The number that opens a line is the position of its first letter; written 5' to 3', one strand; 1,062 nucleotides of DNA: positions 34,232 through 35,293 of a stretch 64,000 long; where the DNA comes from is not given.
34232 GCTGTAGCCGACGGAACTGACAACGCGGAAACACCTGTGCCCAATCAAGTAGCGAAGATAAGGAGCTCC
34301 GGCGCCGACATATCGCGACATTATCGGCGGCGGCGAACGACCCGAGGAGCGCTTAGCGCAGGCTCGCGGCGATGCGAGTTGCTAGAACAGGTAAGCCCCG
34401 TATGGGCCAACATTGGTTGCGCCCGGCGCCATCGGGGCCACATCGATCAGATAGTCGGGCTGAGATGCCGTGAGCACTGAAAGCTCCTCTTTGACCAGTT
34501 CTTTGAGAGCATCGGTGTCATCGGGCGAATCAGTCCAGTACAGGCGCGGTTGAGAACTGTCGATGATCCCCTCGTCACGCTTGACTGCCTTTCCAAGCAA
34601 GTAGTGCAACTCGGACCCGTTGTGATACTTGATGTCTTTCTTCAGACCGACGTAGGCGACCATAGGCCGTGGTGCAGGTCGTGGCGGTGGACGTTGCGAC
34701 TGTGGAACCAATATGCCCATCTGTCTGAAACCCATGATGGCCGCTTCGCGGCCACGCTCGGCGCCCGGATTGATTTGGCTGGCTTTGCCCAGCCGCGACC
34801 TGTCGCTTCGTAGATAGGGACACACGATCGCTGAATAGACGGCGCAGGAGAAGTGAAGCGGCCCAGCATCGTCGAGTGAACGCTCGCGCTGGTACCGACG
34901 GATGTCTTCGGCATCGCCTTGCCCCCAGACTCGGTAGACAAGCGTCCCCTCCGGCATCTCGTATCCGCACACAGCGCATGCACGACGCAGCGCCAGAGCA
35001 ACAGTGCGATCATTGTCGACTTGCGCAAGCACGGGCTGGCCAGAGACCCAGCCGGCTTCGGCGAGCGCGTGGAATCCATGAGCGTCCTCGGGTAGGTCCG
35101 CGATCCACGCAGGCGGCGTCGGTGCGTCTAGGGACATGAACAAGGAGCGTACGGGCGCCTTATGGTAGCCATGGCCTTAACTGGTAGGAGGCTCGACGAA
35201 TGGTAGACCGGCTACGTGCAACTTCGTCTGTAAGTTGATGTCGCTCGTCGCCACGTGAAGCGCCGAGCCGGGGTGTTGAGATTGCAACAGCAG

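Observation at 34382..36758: Uncharacterised three-gene operon centred on a PIN nuclease in the transposon cargo: candidate novel defence/conflict system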

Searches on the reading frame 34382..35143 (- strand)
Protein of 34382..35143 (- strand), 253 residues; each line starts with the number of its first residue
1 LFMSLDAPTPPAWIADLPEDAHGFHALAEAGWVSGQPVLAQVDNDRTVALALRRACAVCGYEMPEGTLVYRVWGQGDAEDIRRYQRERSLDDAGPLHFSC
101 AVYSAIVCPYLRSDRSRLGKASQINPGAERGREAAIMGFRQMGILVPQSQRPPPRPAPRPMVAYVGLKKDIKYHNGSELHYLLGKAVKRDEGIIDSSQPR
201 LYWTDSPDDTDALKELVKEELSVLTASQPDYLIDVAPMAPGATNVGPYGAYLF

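Call 3: search_protein_families(library=pfam, proteins=[window:34382-35143:-], max_evalue=1)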
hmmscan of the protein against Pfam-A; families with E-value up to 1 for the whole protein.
window:34382-35143:- (253 aa): 0 families

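Call 4: search_protein_families(library=padloc, proteins=[window:34382-35143:-], max_evalue=1)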
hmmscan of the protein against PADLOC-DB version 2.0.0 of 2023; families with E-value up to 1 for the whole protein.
window:34382-35143:- (253 aa): 0 families

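Call 5: search_protein_families(library=ncbifam, proteins=[window:34382-35143:-], max_evalue=1)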
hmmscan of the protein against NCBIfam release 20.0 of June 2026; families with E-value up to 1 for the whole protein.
window:34382-35143:- (253 aa): 0 families

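Call 14: find_homologous_proteins(query=window:34382-35143:-)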
Query window:34382-35143:- (253 aa): 19 proteins with E <= 0.001 among 3799 candidates.
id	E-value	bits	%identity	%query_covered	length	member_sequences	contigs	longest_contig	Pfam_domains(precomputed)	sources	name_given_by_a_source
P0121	1.4e-106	374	66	99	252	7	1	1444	-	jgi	jgi:hypothetical protein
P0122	1.2e-84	302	57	99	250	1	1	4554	-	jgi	jgi:hypothetical protein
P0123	2.0e-78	282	54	96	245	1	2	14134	-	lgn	-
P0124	1.7e-73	265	48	99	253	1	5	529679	-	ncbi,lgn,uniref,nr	ncbi:hypothetical protein FZI85_14000 [Mycobacterium sp. CBMA293]|uniref:hypothetical protein n=1 Ta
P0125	3.5e-73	264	55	90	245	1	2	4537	-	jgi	jgi:hypothetical protein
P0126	1.8e-70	256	53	91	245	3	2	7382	-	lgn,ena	-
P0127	3.8e-70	254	52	90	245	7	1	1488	-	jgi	-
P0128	1.5e-69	253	55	87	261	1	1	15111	-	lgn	-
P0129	2.4e-67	245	51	90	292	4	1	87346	-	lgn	-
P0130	4.6e-66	241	49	92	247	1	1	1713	-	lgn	-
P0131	8.4e-63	230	48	85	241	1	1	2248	-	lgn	-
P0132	1.2e-61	227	50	92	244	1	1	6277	-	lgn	-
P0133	5.4e-57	211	48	92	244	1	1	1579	-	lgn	-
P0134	3.9e-56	209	59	68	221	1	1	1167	-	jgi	jgi:hypothetical protein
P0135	4.3e-55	205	47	95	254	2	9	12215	-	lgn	-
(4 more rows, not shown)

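Call 18: find_encoding_contigs(protein=P0124, flank=6000, max_places=3)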
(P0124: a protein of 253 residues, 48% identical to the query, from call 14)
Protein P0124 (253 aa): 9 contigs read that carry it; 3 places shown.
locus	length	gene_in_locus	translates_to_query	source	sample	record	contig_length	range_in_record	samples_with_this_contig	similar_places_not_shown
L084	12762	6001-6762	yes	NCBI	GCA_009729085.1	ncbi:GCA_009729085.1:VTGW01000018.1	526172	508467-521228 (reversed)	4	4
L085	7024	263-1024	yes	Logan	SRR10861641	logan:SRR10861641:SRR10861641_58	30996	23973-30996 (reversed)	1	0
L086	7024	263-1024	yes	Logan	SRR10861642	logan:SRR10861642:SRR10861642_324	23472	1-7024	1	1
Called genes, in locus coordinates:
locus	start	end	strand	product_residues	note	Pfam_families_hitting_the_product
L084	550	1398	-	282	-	PF07848:PaaX, PF08223:PaaX_C (weak)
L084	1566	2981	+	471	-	PF01565:FAD_binding_4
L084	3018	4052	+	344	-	PF05368:NmrA (faint), PF13460:NAD_binding_10 (weak)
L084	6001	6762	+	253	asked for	-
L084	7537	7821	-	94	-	PF09722:Xre_MbcA_ParS_C (weak)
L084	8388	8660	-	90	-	PF13560:HTH_31, PF12844:HTH_19, PF01381:HTH_3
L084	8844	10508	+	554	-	PF06527:TniQ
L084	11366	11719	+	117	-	-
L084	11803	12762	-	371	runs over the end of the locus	-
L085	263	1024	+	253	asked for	-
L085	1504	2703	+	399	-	-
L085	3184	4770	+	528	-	PF06527:TniQ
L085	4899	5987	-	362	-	-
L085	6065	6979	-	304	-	-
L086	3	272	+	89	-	?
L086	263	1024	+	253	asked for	-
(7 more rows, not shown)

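Call 29: search_protein_families(library=phrogs, proteins=[window:34382-35143:-], max_evalue=1)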
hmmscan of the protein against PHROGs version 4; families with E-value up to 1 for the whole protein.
window:34382-35143:- (253 aa): 2 families
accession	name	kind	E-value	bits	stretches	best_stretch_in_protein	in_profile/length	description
phrog_16899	-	unknown function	0.11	13.4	1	44-89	22-60/74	-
phrog_35718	-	unknown function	0.35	12.1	1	206-228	9-31/73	-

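Call 34: search_solved_structures(query=A3, max_evalue=5)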
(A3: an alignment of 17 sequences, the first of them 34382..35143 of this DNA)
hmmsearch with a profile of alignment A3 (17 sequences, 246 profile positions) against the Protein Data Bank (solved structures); distinct sequences matched with E-value up to 5: 0.

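Call 55: find_related_loci(query=A3, collection=viral_contigs, flank=6000)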
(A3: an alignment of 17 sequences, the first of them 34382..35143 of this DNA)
Query A3 (253 aa) in viral_contigs; peptide patterns used: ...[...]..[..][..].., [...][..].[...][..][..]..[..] (x = any residue, [..] = any of these).
14 stretches matched a pattern, but none encodes a relative of the query by tblastn (E <= 1e-3).

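Call 66: find_encoding_contigs(protein=P0129, flank=6000, max_places=2)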
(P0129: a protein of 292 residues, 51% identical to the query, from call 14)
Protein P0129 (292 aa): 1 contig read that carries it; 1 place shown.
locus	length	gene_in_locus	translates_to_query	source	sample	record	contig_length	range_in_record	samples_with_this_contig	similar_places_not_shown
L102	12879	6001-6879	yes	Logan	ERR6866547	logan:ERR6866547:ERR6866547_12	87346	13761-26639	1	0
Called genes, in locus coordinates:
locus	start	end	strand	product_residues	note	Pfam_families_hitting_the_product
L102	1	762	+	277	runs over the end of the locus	PF06271:RDD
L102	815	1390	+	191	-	PF00440:TetR_N, PF09339:HTH_IclR (faint)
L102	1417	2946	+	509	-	PF00083:Sugar_tr (faint), PF07690:MFS_1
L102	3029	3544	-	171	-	PF08592:Anthrone_oxy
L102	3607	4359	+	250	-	PF08241:Methyltransf_11 (weak)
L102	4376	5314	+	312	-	PF12852:Cupin_6, PF00165:HTH_AraC (weak), PF12833:HTH_18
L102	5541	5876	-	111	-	-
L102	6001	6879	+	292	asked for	-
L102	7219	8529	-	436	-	PF03055:RPE65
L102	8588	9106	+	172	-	PF03551:PadR, PF10400:Vir_act_alpha_C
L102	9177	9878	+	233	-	PF03551:PadR, PF22194:WHD_F93 (weak)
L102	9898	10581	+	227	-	-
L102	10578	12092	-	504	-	PF00370:FGGY_N, PF02782:FGGY_C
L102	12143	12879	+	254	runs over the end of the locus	PF13489:Methyltransf_23 (weak), PF05175:MTS (faint), PF08241:Methyltransf_11, PF08242:Methyltransf_12, PF13649:Methyltransf_25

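Call 67: find_encoding_contigs(protein=P0123, flank=6000, max_places=2)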
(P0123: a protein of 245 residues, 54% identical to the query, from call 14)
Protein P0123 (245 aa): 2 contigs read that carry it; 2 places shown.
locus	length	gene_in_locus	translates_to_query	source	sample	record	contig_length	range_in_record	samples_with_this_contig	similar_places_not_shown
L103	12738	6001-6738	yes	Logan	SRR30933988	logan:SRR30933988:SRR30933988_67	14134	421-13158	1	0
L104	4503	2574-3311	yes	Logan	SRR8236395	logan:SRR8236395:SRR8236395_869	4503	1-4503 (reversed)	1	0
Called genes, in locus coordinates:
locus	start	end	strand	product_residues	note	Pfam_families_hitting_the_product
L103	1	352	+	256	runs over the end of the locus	?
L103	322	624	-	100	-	-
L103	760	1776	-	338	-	PF03405:FA_desaturase_2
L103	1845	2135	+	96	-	-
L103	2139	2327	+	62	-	-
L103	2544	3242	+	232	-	-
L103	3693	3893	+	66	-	PF05305:DUF732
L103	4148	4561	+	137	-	-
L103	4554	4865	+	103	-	-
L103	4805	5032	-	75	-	PF00772:DnaB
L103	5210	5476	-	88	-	PF12728:HTH_17 (weak)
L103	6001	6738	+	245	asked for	-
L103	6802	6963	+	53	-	-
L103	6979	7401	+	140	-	-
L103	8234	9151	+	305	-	PF11185:DUF2971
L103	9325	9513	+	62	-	-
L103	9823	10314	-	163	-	-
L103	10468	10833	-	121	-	-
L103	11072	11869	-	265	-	PF09339:HTH_IclR, PF12802:MarR_2, PF13384:HTH_23 (weak), PF13545:HTH_Crp_2, PF24034:DUF7343 (weak), PF25213:HVO_A0261_N, PF13412:HTH_24, PF01614:IclR_C, +2 more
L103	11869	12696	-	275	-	PF04199:Cyclase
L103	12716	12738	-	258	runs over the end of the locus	PF00106:adh_short, PF08659:KR, PF13561:adh_short_C2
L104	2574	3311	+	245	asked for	-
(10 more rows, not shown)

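Call 81: search_protein_representatives(alignment_id=A3)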
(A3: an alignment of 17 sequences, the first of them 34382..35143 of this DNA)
Query: 17 sequences, 246 profile positions. Proteins with E-value up to 0.001 (for the whole library): 620; up to 1e-10: 195; up to 1e-30: 56. The best 150 are listed.
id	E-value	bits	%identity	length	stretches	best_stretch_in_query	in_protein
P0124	3.6e-96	337.8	-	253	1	1-245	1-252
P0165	3.0e-85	302.0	-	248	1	4-246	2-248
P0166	1.9e-81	289.6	-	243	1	2-235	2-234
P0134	1.7e-74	266.8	-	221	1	2-190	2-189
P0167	7.0e-73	261.5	-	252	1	7-234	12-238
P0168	1.8e-70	253.6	-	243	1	3-217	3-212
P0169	3.5e-67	242.8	-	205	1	6-187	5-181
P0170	1.4e-65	237.6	-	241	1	4-224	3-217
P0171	3.7e-65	236.2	-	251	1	3-228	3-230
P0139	8.8e-65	235.0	-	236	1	6-245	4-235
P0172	1.5e-64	234.2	-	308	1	3-211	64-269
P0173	3.3e-63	229.8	-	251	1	6-241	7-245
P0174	8.5e-62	225.2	-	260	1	57-245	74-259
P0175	1.8e-60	220.8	-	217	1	24-245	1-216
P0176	2.0e-60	220.7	-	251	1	8-241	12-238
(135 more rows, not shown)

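Call 83: search_protein_families(library=pfam, alignment_id=A7, max_evalue=0.001)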
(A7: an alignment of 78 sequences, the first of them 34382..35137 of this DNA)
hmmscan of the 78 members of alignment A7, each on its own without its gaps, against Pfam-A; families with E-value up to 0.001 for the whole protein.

A. member 1, window:34382-35137:- (251 aa): 0 families

B. families by the number of members that match (of 78 scanned): 1 family
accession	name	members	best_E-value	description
PF02810.21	SEC-C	4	2.5e-10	SEC-C motif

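Call 84: search_solved_structures(query=A7, max_evalue=5, show_alignments=2)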
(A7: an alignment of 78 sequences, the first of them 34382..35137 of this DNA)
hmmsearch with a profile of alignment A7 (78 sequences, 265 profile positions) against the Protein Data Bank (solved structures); distinct sequences matched with E-value up to 5: 1.
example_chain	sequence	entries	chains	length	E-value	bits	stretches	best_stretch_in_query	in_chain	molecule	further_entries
7eqc_B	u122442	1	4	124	1.4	11.7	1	196-231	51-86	CYtoKinesis defect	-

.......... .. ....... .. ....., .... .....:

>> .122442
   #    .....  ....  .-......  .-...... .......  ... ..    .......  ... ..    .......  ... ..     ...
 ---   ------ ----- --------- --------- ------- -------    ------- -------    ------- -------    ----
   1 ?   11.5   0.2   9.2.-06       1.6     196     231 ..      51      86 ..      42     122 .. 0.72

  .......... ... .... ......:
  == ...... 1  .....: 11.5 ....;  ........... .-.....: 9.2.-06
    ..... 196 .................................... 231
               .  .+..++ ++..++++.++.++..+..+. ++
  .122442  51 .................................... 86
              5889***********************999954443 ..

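Call 104: find_encoding_contigs(protein=P0135, flank=5000, max_places=6)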
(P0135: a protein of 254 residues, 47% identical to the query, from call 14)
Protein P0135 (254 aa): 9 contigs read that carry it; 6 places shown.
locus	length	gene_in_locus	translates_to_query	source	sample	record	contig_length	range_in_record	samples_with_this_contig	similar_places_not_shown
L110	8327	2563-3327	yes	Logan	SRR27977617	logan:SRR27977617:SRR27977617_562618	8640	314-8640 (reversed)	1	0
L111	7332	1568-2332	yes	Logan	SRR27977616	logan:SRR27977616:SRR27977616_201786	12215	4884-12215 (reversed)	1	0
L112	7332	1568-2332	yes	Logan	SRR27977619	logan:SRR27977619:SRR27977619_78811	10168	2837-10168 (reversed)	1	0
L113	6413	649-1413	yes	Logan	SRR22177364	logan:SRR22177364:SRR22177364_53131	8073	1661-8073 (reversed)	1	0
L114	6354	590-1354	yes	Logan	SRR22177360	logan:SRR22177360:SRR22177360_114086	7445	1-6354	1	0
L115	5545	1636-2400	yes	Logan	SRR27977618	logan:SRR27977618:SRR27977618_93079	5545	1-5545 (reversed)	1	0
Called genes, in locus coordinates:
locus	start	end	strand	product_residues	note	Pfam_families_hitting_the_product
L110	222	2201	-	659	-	PF03372:Exo_endo_phos, PF01551:Peptidase_M23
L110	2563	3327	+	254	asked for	-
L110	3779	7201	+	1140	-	-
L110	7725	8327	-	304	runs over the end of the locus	?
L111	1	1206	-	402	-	?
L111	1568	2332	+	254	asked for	-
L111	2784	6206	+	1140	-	-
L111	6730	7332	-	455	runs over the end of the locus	-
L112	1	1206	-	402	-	?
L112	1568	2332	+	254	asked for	-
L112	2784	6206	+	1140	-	-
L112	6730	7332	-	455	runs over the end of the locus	-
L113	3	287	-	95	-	?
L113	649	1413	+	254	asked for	-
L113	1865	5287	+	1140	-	-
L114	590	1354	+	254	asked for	-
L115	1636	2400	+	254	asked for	-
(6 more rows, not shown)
